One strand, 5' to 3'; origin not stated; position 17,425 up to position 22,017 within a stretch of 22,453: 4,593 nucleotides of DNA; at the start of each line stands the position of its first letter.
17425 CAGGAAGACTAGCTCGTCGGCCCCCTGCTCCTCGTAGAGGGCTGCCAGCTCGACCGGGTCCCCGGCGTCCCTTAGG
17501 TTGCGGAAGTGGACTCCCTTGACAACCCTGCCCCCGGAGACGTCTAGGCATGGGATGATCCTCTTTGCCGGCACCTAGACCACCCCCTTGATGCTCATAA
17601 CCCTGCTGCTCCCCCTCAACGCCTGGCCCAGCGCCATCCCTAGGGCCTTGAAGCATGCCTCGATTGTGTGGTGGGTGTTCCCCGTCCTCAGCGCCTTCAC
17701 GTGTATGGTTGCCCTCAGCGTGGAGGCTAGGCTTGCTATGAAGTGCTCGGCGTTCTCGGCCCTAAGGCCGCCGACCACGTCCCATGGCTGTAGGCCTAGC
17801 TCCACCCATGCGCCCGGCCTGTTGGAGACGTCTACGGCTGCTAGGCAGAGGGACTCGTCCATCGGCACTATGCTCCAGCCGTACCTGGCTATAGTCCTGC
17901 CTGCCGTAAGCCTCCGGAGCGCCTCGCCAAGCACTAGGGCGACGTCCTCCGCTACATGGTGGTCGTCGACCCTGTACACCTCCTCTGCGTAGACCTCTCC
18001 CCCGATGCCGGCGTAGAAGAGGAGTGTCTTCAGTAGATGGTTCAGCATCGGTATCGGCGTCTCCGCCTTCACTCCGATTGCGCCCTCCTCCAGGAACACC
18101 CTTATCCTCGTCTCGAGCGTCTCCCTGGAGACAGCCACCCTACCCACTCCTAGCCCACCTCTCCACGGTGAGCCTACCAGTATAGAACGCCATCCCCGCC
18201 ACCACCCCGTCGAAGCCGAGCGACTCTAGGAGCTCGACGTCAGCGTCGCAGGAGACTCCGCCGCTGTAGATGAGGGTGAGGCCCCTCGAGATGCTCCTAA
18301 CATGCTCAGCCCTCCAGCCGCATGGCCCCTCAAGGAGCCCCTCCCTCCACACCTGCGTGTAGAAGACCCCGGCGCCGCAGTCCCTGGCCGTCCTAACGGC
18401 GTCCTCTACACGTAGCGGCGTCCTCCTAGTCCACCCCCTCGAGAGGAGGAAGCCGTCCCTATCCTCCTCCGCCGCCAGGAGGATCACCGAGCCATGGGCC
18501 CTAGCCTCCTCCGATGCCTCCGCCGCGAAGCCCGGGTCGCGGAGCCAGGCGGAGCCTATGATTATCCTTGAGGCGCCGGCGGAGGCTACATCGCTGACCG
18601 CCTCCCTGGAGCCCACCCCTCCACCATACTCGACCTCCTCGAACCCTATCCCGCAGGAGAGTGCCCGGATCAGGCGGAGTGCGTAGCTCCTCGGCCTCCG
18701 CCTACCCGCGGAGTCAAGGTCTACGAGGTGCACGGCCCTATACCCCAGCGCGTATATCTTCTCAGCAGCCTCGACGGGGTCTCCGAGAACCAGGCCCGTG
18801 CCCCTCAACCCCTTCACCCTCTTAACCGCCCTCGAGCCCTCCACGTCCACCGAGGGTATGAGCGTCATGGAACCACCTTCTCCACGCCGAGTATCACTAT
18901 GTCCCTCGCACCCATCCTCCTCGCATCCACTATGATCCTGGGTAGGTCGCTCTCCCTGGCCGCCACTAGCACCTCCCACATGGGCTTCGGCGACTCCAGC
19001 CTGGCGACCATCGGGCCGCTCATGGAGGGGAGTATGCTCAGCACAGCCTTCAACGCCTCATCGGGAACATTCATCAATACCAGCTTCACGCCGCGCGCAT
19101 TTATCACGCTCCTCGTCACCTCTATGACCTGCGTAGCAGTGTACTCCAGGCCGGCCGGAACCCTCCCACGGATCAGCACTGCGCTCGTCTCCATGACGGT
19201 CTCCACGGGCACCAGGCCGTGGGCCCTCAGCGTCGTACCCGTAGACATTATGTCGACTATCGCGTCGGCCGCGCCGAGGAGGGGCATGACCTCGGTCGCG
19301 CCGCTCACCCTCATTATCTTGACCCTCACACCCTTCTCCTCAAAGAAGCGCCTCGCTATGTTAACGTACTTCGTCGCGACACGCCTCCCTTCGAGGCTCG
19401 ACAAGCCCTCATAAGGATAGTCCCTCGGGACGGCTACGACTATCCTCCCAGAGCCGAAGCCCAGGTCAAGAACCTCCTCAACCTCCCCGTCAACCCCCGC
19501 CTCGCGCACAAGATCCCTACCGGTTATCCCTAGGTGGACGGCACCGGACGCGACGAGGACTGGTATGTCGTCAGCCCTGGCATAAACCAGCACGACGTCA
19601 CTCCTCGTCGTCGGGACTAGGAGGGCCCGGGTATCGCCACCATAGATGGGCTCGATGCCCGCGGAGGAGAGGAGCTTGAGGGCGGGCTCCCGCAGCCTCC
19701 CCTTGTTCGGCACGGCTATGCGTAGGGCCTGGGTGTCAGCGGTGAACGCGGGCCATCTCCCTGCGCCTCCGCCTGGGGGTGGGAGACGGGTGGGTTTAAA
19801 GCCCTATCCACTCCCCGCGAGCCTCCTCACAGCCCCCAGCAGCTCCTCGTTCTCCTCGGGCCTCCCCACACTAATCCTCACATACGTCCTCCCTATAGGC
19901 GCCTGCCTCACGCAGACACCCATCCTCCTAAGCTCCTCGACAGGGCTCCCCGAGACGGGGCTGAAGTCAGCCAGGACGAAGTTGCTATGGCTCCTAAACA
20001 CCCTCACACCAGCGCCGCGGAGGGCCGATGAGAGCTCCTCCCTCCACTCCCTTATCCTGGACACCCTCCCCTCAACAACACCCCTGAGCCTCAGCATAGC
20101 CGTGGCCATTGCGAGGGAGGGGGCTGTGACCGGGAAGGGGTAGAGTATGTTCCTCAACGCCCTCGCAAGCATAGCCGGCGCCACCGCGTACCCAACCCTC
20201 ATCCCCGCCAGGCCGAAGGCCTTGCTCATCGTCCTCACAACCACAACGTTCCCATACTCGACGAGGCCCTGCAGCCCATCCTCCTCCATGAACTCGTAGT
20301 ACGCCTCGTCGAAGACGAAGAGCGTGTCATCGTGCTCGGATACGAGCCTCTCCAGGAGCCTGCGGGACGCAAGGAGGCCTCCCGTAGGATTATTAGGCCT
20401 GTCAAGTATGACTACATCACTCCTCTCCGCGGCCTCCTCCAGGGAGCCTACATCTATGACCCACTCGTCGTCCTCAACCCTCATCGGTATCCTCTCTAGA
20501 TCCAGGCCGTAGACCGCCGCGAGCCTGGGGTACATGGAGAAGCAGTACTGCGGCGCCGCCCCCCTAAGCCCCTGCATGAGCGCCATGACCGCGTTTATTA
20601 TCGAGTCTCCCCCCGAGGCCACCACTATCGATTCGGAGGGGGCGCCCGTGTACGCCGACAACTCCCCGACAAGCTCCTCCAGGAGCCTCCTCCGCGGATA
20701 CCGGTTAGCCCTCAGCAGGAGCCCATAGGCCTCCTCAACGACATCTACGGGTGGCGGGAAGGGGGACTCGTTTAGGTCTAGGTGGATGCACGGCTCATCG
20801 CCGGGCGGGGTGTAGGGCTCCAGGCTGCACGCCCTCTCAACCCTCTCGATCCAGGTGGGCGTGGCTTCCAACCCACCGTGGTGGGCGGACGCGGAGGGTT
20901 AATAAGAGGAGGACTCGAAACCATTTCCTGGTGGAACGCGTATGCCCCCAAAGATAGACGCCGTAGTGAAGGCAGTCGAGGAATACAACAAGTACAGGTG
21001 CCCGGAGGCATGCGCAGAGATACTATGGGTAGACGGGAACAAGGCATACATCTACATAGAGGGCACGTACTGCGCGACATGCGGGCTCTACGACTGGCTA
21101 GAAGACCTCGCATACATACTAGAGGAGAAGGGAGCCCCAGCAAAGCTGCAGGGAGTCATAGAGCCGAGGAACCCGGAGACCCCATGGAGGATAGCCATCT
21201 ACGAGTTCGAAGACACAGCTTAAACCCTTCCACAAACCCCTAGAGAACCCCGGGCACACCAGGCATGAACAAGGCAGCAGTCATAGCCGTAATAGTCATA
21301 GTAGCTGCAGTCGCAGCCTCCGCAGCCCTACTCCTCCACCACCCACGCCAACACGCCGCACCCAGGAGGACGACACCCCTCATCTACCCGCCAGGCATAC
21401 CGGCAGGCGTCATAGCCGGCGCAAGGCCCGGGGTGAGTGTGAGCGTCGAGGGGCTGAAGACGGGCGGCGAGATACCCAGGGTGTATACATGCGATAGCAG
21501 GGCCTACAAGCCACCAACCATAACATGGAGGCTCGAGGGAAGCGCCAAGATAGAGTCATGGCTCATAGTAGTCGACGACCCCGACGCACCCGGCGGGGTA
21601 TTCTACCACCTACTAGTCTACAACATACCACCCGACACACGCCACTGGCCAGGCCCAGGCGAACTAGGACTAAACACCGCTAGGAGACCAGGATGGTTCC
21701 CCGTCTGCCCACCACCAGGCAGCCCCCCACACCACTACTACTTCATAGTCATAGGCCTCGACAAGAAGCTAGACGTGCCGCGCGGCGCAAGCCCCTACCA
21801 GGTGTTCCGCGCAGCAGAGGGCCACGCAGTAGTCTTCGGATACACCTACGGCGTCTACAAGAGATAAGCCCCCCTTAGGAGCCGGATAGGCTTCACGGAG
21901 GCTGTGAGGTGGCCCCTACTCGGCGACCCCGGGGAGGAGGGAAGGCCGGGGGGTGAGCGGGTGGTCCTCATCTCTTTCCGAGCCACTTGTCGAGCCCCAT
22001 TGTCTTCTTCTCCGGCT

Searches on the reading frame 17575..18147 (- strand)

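Call 87: search_protein_families(library=pfam, proteins=[window:17575-18147:-], max_evalue=0.00001)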
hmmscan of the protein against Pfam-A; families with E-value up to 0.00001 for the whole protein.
window:17575-18147:- (190 aa): 1 family
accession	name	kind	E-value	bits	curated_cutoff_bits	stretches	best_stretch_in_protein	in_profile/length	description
PF00475.24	IGPD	-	5.9e-43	146.9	27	1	30-173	1-144/144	Imidazoleglycerol-phosphate dehydratase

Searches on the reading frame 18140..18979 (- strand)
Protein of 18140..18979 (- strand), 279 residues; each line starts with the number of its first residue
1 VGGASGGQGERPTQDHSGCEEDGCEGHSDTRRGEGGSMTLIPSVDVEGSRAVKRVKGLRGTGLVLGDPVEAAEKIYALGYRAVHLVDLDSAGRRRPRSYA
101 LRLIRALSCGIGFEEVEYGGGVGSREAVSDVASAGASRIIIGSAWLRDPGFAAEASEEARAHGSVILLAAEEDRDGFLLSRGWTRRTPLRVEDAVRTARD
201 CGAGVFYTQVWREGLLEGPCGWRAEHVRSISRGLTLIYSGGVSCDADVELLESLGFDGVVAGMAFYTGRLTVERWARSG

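Call 87: search_protein_families(library=pfam, proteins=[window:18140-18979:-], max_evalue=0.00001)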
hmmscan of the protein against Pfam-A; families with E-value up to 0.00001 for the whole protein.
window:18140-18979:- (279 aa): 1 family
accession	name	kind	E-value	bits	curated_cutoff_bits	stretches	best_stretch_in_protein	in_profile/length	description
PF00977.27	His_biosynth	-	7.7e-38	130.6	23.6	1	40-270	2-227/228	Histidine biosynthesis protein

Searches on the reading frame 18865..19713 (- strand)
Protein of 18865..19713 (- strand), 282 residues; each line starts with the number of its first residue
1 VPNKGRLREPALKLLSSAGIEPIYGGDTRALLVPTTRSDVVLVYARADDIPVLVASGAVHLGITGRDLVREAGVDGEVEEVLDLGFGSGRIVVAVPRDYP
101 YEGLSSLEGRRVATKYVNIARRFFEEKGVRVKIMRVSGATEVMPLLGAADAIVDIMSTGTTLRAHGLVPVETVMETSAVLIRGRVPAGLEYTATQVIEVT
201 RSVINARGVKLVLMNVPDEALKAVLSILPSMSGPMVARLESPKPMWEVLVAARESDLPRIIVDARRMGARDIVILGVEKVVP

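Call 87: search_protein_families(library=pfam, proteins=[window:18865-19713:-], max_evalue=0.00001)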
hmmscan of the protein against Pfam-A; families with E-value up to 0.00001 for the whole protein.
window:18865-19713:- (282 aa): 2 families
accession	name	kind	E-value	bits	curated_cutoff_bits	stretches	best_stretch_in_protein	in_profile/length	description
PF01634.23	HisG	-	2.4e-52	177.5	25.5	1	46-185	1-140/158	ATP phosphoribosyltransferase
PF08029.16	HisG_C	-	5.5e-13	49.3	23.5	1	206-279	1-73/73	HisG, C-terminal domain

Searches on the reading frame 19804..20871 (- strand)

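Call 87: search_protein_families(library=pfam, proteins=[window:19804-20871:-], max_evalue=0.00001)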
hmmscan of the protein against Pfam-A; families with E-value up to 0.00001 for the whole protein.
window:19804-20871:- (355 aa): 1 family
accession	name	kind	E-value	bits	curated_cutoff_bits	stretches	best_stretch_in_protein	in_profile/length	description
PF00155.27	Aminotran_1_2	-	2.1e-44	152.6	19.7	1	27-347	2-360/361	Aminotransferase class I and II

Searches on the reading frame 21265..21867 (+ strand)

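Call 87: search_protein_families(library=pfam, proteins=[window:21265-21867:+], max_evalue=0.00001)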
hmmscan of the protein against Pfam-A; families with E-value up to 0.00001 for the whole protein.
window:21265-21867:+ (200 aa): 1 family
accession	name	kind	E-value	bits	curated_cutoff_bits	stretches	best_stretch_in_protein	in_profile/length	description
PF01161.25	PBP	-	1.2e-21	77.9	24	1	70-189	2-126/135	Phosphatidylethanolamine-binding protein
